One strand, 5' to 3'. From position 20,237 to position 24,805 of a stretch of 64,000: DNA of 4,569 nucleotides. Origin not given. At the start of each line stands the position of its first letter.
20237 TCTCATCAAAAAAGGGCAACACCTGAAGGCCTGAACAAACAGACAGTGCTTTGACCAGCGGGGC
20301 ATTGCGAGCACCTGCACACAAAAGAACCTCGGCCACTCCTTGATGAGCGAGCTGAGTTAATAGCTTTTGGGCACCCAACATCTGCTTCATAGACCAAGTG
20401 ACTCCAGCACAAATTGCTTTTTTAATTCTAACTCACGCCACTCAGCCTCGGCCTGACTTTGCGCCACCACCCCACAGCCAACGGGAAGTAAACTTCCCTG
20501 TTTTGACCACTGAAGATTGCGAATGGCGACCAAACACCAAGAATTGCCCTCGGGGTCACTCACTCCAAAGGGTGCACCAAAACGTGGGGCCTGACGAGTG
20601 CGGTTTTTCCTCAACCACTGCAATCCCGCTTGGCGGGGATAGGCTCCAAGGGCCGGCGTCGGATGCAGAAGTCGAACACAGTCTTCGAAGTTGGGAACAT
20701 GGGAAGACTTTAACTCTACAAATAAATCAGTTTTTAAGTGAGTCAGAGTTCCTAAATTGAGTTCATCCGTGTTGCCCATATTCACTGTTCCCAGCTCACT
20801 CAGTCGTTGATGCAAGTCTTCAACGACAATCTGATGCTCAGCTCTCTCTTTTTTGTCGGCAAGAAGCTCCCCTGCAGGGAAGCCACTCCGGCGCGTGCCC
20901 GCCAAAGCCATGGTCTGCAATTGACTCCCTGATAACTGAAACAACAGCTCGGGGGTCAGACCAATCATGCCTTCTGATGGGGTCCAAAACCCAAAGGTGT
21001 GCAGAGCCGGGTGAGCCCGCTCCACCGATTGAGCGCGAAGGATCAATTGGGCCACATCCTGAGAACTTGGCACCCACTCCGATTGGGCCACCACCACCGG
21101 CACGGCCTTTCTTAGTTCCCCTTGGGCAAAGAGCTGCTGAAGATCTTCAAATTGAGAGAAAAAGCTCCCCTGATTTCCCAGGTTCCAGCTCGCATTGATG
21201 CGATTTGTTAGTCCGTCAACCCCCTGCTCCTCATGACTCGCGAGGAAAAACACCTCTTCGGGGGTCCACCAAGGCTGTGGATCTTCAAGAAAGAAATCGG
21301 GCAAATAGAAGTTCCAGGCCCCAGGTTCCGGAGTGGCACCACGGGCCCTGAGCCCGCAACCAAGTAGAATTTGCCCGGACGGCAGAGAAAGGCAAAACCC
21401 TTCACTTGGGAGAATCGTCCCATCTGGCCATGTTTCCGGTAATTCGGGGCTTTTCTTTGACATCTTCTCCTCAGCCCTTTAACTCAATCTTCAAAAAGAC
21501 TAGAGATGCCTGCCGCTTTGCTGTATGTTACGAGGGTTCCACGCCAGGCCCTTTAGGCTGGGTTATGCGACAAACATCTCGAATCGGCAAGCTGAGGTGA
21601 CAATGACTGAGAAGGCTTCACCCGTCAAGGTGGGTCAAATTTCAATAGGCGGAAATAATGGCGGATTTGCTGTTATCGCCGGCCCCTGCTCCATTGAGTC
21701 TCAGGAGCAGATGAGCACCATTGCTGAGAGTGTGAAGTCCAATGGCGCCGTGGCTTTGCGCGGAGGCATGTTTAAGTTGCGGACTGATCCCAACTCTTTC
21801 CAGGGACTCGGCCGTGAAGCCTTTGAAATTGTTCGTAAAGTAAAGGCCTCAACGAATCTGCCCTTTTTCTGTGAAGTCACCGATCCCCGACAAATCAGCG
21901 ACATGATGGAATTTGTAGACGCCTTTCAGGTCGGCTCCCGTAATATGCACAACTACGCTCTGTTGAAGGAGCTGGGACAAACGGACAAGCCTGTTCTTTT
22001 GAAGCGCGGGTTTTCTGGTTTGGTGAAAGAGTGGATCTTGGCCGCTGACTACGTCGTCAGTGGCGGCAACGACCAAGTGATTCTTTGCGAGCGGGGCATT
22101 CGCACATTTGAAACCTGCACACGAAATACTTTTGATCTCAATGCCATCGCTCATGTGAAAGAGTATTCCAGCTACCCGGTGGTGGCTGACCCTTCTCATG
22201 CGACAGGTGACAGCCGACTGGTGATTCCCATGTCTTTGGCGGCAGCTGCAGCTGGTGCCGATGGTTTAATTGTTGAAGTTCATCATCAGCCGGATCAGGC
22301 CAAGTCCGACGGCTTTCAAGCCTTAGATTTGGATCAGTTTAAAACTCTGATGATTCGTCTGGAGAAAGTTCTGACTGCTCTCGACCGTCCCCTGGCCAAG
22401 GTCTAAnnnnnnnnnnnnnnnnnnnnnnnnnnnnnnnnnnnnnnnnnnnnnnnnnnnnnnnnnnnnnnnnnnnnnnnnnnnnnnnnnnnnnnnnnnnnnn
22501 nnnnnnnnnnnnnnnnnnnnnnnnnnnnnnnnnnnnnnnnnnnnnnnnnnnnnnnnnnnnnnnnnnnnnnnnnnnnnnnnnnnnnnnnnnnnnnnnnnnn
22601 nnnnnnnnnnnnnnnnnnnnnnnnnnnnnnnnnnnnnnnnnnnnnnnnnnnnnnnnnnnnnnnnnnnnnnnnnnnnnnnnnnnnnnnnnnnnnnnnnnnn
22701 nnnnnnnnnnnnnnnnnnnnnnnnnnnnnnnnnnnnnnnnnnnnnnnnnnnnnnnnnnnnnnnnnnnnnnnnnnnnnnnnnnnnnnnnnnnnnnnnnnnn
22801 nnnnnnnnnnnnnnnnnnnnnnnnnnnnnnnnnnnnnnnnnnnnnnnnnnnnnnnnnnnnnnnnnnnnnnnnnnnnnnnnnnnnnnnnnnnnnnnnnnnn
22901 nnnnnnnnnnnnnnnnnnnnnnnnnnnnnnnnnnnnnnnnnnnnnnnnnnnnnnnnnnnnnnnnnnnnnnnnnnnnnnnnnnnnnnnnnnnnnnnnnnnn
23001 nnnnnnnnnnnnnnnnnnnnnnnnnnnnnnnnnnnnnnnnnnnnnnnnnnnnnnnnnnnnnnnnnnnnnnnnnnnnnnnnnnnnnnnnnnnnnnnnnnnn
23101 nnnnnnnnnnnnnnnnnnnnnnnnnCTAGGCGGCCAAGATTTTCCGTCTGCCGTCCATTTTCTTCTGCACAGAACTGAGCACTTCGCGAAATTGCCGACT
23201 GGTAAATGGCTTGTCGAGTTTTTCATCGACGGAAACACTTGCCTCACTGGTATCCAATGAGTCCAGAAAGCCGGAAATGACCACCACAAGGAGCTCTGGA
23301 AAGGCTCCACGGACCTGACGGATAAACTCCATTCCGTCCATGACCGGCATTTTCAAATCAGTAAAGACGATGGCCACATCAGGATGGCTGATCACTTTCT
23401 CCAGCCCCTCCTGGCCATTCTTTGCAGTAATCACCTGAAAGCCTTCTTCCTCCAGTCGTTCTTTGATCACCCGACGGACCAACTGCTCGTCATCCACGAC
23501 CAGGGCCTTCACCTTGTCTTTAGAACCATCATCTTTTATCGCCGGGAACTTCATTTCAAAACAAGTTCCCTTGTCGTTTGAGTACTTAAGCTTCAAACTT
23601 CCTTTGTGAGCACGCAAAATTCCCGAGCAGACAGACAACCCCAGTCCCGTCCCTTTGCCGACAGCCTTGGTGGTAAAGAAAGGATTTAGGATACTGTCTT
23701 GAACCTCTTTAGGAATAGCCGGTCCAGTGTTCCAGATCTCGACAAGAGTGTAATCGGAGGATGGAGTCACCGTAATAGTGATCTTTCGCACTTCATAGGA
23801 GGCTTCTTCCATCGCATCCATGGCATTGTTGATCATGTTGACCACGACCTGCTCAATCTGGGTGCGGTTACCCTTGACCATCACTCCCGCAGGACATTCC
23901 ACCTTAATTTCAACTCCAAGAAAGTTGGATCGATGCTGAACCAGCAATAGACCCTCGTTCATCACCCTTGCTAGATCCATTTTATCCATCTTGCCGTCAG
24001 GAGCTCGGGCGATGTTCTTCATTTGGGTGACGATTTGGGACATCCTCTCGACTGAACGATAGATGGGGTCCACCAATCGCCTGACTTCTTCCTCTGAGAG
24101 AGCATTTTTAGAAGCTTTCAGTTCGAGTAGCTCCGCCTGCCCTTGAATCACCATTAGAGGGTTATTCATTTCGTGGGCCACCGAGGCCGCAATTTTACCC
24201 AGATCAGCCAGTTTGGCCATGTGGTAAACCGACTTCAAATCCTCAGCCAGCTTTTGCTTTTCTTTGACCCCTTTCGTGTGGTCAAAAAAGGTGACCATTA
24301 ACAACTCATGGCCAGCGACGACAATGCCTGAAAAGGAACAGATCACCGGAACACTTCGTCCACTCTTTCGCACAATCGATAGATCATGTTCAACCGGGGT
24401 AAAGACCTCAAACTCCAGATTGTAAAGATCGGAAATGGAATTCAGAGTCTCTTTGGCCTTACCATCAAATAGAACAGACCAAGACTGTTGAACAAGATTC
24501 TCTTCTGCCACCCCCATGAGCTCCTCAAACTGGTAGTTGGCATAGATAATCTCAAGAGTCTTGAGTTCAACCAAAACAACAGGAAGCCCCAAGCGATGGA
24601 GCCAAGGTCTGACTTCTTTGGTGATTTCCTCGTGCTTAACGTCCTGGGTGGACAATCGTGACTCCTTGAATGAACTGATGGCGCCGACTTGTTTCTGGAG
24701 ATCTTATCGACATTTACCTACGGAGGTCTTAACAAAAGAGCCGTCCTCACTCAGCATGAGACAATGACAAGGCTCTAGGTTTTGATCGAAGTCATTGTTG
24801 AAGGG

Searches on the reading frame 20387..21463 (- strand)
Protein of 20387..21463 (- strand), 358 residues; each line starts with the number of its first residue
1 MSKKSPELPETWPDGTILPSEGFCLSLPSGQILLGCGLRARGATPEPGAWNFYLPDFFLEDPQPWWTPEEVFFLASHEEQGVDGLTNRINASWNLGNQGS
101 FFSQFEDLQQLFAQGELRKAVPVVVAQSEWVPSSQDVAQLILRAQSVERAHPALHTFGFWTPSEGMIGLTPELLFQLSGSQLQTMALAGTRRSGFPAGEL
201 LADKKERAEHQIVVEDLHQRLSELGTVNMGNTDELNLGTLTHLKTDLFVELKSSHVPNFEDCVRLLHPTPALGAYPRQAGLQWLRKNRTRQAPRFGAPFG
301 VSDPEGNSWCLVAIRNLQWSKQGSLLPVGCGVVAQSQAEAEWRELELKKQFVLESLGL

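Call 28: search_protein_families(library=pfam, proteins=[window:20387-21463:-], max_evalue=0.0001)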
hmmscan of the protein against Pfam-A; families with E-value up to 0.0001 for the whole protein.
window:20387-21463:- (358 aa): 1 family
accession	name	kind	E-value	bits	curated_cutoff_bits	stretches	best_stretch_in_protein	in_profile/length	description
PF00425.24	Chorismate_bind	-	1.2e-42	146.7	27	1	100-348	4-257/257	chorismate binding enzyme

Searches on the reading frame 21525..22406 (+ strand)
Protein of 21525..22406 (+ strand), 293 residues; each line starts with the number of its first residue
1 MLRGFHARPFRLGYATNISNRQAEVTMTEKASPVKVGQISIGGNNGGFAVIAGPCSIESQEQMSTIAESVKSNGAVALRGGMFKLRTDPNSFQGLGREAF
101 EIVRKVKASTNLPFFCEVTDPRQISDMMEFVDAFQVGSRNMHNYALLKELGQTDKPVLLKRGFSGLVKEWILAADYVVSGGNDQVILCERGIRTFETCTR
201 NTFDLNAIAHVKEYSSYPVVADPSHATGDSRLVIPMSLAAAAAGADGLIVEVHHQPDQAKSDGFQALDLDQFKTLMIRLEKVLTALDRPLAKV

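Call 28: search_protein_families(library=pfam, proteins=[window:21525-22406:+], max_evalue=0.0001)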
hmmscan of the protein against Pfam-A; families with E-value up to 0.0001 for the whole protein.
window:21525-22406:+ (293 aa): 2 families
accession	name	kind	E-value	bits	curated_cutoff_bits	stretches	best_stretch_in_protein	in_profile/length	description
PF00793.26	DAHP_synth_1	-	1.2e-66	224.8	25.5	1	38-282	9-264/270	DAHP synthetase I family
PF03102.20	NeuB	-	1e-09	38.7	22.1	1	95-286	53-236/241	NeuB family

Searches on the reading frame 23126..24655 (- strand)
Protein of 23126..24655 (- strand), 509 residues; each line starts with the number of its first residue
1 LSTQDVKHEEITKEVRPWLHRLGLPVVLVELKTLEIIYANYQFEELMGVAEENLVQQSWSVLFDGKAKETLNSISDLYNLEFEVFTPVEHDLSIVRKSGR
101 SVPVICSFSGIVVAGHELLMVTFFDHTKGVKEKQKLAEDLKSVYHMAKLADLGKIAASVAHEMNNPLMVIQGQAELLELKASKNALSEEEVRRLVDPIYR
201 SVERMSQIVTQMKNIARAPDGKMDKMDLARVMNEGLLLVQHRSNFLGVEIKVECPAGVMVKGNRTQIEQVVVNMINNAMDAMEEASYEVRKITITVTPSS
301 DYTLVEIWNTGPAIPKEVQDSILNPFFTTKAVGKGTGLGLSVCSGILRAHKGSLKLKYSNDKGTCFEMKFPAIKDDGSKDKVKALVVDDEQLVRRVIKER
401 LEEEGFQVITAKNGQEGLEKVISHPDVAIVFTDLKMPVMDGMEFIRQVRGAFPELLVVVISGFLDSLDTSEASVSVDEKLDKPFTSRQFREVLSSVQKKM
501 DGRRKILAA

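Call 28: search_protein_families(library=pfam, proteins=[window:23126-24655:-], max_evalue=0.0001)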
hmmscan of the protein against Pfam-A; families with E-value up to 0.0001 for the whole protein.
window:23126-24655:- (509 aa): 5 families
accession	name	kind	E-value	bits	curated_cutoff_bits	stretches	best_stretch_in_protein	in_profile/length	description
PF02518.31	HATPase_c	-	3.9e-20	72.8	26.4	1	263-372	2-109/111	Histidine kinase-, DNA gyrase B-, and HSP90-like ATPase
PF00072.30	Response_reg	-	7.6e-19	68.4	30.2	1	385-492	2-109/111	Response regulator receiver domain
PF00512.31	HisKA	-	2.4e-14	53.6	26.9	1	153-219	3-64/66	His Kinase A (phospho-acceptor) domain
PF13426.13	PAS_9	-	1.4e-09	38.6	27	1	32-127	9-102/103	PAS domain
PF14501.12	HATPase_c_5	-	5.5e-08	33.1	22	1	266-361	5-93/102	GHKL domain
